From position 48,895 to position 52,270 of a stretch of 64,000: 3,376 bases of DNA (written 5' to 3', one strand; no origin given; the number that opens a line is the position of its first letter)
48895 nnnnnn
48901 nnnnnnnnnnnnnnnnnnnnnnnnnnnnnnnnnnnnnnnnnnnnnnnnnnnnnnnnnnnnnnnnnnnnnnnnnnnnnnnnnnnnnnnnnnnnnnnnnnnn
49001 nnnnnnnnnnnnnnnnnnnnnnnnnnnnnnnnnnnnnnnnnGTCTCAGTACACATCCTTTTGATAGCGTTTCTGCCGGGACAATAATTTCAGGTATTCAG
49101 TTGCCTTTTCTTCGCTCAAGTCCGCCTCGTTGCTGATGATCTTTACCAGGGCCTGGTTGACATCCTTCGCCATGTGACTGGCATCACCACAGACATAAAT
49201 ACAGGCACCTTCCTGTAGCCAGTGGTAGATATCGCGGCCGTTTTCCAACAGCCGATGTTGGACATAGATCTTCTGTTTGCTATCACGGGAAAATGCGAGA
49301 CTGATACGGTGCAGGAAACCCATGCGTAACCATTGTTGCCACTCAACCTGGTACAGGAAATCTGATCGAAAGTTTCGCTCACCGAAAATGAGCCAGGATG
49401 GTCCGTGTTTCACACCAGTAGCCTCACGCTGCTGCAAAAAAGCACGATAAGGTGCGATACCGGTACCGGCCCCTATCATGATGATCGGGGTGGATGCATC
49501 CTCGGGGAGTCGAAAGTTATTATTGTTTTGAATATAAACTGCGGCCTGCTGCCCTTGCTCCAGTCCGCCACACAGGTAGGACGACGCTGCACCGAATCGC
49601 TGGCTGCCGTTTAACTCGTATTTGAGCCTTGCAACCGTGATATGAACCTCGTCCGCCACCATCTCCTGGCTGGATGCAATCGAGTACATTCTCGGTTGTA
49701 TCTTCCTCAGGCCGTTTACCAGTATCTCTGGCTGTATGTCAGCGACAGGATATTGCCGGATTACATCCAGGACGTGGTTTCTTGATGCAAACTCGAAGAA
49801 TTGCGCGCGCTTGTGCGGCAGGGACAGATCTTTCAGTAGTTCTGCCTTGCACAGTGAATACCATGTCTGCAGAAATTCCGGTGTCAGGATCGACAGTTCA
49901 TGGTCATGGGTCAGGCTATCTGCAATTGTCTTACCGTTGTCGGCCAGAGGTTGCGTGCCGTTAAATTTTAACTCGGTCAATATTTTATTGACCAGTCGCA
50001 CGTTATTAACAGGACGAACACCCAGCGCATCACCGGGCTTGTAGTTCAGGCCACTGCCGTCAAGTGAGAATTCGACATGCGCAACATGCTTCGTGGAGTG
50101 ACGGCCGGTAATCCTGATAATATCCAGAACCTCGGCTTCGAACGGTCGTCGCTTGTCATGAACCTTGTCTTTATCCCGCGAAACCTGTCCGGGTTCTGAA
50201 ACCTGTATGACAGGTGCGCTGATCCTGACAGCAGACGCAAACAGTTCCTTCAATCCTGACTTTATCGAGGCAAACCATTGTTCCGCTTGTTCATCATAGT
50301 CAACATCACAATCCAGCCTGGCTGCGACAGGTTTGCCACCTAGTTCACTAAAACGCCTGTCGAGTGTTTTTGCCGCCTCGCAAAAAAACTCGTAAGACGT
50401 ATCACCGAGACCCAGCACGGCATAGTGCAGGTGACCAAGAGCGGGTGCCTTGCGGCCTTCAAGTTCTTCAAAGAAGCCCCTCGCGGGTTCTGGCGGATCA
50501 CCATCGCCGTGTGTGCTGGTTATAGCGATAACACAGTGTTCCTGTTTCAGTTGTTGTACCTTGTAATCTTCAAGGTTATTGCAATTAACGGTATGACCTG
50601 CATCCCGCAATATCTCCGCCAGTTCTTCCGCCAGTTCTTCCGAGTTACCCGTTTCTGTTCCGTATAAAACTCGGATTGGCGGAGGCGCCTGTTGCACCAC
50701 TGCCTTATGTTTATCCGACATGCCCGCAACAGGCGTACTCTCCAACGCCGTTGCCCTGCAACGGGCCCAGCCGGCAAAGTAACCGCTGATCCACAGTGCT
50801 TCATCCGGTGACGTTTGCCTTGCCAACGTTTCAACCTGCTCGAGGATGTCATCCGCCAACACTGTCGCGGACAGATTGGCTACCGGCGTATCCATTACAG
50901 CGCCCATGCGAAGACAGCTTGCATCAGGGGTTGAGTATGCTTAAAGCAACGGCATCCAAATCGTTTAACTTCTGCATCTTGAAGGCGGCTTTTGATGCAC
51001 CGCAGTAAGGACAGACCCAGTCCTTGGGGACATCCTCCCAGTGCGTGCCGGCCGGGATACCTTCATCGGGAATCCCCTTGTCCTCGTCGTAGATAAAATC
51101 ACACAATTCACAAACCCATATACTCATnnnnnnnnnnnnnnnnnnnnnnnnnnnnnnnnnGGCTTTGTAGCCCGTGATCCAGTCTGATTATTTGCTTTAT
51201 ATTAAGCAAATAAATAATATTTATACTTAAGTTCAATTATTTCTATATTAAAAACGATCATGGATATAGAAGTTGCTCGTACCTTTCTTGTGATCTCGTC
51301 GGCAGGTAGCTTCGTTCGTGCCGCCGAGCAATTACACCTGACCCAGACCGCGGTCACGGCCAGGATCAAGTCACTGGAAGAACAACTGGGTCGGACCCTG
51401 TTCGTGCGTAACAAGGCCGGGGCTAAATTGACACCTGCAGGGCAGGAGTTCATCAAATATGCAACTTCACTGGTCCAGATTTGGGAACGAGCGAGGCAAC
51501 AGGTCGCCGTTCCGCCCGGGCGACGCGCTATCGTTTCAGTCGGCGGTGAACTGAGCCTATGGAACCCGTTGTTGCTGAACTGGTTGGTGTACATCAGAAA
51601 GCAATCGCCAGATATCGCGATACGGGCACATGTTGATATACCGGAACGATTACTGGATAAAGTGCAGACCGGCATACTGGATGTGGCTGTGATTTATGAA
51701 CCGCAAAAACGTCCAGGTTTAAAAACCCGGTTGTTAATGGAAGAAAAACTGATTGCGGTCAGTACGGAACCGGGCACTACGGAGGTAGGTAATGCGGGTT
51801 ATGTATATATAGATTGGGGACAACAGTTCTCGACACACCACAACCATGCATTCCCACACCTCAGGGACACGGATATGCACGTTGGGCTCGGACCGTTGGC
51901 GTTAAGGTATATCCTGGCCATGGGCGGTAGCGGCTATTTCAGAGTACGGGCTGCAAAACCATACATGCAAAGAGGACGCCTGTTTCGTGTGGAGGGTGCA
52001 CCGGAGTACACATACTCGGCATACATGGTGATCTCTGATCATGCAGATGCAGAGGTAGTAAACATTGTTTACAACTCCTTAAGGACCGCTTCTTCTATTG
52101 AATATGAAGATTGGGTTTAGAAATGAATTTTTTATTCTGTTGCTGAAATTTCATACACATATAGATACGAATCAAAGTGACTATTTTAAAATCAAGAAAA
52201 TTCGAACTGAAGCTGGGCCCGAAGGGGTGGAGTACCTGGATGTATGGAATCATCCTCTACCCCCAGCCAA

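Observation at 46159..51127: cysJI operon in an unusual context: rubredoxin upstream, three DsrE/F/H-like genes downstream, divergent LysR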

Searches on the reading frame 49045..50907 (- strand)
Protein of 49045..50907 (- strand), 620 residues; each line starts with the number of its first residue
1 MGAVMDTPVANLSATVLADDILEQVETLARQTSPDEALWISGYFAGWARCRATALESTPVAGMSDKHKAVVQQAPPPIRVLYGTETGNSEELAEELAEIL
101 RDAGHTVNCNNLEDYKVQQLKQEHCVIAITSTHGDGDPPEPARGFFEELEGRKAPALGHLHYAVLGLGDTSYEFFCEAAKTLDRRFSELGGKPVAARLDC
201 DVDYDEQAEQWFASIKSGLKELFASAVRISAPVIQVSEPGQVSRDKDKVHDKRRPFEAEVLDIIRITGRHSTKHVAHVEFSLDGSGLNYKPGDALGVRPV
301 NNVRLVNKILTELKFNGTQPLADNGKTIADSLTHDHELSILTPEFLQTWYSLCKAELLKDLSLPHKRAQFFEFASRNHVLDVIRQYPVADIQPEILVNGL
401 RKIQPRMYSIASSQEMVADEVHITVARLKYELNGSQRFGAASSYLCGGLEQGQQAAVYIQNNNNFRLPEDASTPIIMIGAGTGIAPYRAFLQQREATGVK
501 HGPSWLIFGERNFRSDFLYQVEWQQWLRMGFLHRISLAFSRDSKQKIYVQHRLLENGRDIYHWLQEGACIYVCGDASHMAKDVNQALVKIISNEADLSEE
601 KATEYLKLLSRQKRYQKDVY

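Call 3: search_protein_families(library=pfam, proteins=[window:49045-50907:-], max_evalue=0.01)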
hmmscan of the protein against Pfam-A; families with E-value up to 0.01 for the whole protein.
window:49045-50907:- (620 aa): 4 families
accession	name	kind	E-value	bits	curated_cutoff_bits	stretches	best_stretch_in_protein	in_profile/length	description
PF00258.30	Flavodoxin_1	-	3.8e-34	118.3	25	1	80-210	1-142/143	Flavodoxin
PF00667.26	FAD_binding_1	-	2.4e-27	96.4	32.3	2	251-317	4-70/222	FAD binding domain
PF00175.26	NAD_binding_1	-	5.4e-17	62.9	22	1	477-584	1-108/109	Oxidoreductase NAD-binding domain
PF12724.12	Flavodoxin_5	-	1.7e-05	25.6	27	1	80-135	2-56/145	Flavodoxin domain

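Call 4: search_protein_families(library=ncbifam, proteins=[window:49045-50907:-], max_evalue=0.01)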
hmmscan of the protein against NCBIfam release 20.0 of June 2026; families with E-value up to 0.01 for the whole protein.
window:49045-50907:- (620 aa): 24 families
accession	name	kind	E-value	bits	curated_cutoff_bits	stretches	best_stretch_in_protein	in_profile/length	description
TIGR01931.1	cysJ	equivalog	1e-207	691.5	668.15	1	17-620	6-597/597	assimilatory sulfite reductase (NADPH) flavoprotein subunit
NF008197.0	PRK10953.1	equivalog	2.5e-169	564.4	838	1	7-620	3-601/601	NADPH-dependent assimilatory sulfite reductase flavoprotein subunit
NF004859.0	PRK06214.1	equivalog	9.4e-113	377.7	432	1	221-620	142-539/539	sulfite reductase subunit alpha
NF058510.1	bifunc_CpcD_PetH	exception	3.8e-27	95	635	1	405-620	180-405/405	bifunctional rod-capping linker CpcD/ferredoxin--NADP reductase PetH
NF005989.0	PRK08105.1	equivalog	3.1e-26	92.1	160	1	78-209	4-138/149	flavodoxin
NF045929.1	FNRPetHCyano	equivalog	3.8e-26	91.8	600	1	405-620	184-411/411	ferredoxin--NADP reductase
NF006531.0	PRK09004.1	equivalog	9.9e-26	90.3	158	1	78-216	4-143/146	FMN-binding protein MioC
TIGR03224.1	benzo_boxA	equivalog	2.5e-20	72.8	459.2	1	405-594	198-389/411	benzoyl-CoA 2,3-epoxidase subunit BoxA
TIGR01753.1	flav_short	equivalog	7.7e-19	68.6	123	1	78-210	1-130/140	flavodoxin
NF005216.0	PRK06703.1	subfamily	2.6e-18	66.5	127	1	80-208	6-131/151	flavodoxin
NF005587.0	PRK07308.1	equivalog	7.2e-16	58.7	138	1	79-207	5-130/147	flavodoxin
NF006738.0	PRK09267.1-4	equivalog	2.3e-12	46.8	172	1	79-206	4-132/171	flavodoxin FldA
NF004343.0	PRK05723.1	equivalog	1.7e-11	44.3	204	1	79-219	4-149/151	flavodoxin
TIGR01752.1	flav_long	equivalog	2.5e-10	40.1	146.75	1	78-195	2-116/167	flavodoxin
NF006739.0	PRK09267.1-5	subfamily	3.4e-10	39.9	175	1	78-198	4-121/168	flavodoxin FldA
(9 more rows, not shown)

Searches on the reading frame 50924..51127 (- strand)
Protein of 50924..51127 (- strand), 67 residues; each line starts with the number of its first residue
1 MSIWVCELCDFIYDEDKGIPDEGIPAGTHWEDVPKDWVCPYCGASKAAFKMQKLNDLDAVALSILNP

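Call 3: search_protein_families(library=pfam, proteins=[window:50924-51127:-], max_evalue=0.01)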
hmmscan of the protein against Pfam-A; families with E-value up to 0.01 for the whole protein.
window:50924-51127:- (67 aa): 3 families
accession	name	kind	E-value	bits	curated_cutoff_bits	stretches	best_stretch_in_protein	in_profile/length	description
PF00301.25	Rubredoxin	-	1e-20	73.9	23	1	4-49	2-47/47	Rubredoxin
PF21349.2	RUBY_RBDX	-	2.9e-06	27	26.5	1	34-50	16-30/30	Rubrerythrin, rubredoxin-like domain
PF04810.20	zf-Sec23_Sec24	-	0.0015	18.9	25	0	30-45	17-32/39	Sec23/Sec24 zinc finger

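Call 4: search_protein_families(library=ncbifam, proteins=[window:50924-51127:-], max_evalue=0.01)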
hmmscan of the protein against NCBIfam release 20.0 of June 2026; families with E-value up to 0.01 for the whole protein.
window:50924-51127:- (67 aa): 3 families
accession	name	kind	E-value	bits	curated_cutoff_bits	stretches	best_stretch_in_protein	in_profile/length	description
NF045768.1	RubredRD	equivalog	8.9e-19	67.3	90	1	1-50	1-50/54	rubredoxin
NF003954.0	PRK05452.1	equivalog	1e-10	41.1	711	1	3-53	425-475/479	anaerobic nitric oxide reductase flavorubredoxin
NF045720.1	rubredox_RCKP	subfamily_domain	0.0023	17.5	45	0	1-11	1-11/34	RCKP-type rubredoxin-like domain-containing protein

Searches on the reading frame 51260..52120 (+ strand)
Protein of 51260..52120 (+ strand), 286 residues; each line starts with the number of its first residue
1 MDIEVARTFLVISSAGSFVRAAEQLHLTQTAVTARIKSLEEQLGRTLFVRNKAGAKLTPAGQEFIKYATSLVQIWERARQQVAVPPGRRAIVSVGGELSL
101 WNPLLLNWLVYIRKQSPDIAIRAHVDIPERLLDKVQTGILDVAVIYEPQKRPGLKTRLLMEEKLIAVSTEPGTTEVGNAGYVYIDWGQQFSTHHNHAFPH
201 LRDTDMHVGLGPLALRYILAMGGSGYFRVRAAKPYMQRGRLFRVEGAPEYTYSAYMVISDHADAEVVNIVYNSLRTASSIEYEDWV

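Call 3: search_protein_families(library=pfam, proteins=[window:51260-52120:+], max_evalue=0.01)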
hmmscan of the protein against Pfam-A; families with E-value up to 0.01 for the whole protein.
window:51260-52120:+ (286 aa): 3 families
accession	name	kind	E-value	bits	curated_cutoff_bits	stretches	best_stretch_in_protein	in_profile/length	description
PF00126.33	HTH_1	-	1.4e-19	70.2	26.6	1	6-62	4-60/60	Bacterial regulatory helix-turn-helix protein, lysR family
PF03466.25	LysR_substrate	-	5.8e-11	42.6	28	1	93-167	9-83/209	LysR substrate binding domain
PF13556.12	HTH_30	-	0.0022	18.2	27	1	13-47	10-44/59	PucR C-terminal helix-turn-helix domain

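Call 4: search_protein_families(library=ncbifam, proteins=[window:51260-52120:+], max_evalue=0.01)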
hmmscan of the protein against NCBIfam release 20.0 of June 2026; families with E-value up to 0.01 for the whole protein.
window:51260-52120:+ (286 aa): 52 families (the best 25 are shown)
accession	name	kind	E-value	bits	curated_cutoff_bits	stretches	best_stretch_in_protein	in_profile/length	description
NF002946.0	PRK03601.1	equivalog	3.8e-37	128.2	240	1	1-235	1-233/275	HTH-type transcriptional regulator HdfR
NF047711.1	PutUtilRegPtrR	equivalog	1.1e-23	83.8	400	1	1-170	1-169/283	putrescine utilization regulator PtrR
NF040786.1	LysR_Sec_metab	equivalog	2.9e-22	79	250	1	1-169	1-170/298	selenium metabolism-associated LysR family transcriptional regulator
NF053705.1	TransRegGltCGpos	equivalog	2.9e-20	72.7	350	1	8-167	8-169/300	glutamate biosynthesis transcriptional regulator GltC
TIGR02424.1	TF_pcaQ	equivalog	5.1e-20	71.6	303.8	1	8-168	10-173/300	pca operon transcription factor PcaQ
NF008410.0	PRK11233.1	equivalog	1.2e-19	70.6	309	1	6-171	6-173/305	nitrogen assimilation transcriptional regulator NAC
NF008352.0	PRK11139.1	subfamily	1.6e-19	70.1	288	1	16-169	21-170/305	transcriptional regulator GcvA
NF008722.0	PRK11716.1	equivalog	1.6e-19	70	246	1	1-153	1-154/293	HTH-type transcriptional activator IlvY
TIGR03339.1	phn_lysR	subfamily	5.3e-18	65.3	341.1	1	7-167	3-161/279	aminoethylphosphonate catabolism associated LysR family transcriptional regulator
NF041036.1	decaheme_TF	subfamily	3.7e-17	62.7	210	1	1-168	1-170/301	multiheme cytochrome-associated LysR family transcriptional regulator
NF007385.0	PRK09906.1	equivalog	6e-17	61.7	356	1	1-167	1-167/296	DNA-binding transcriptional regulator HcaR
NF047520.1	trans_act_CidR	equivalog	3.3e-16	59.3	415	1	1-167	1-168/292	cidABC operon transcriptional activator CidR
NF009888.0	PRK13348.1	subfamily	3.4e-16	59.1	297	1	2-81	4-81/302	HTH-type transcriptional regulator ArgP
TIGR03418.1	chol_sulf_TF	equivalog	4.7e-16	58.6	324.8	1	2-168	2-164/291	choline sulfate utilization transcriptional regulator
NF045990.1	TransRegCbbRRhodb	equivalog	1.3e-15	57.2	450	1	7-161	12-168/304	LysR family regulator CbbR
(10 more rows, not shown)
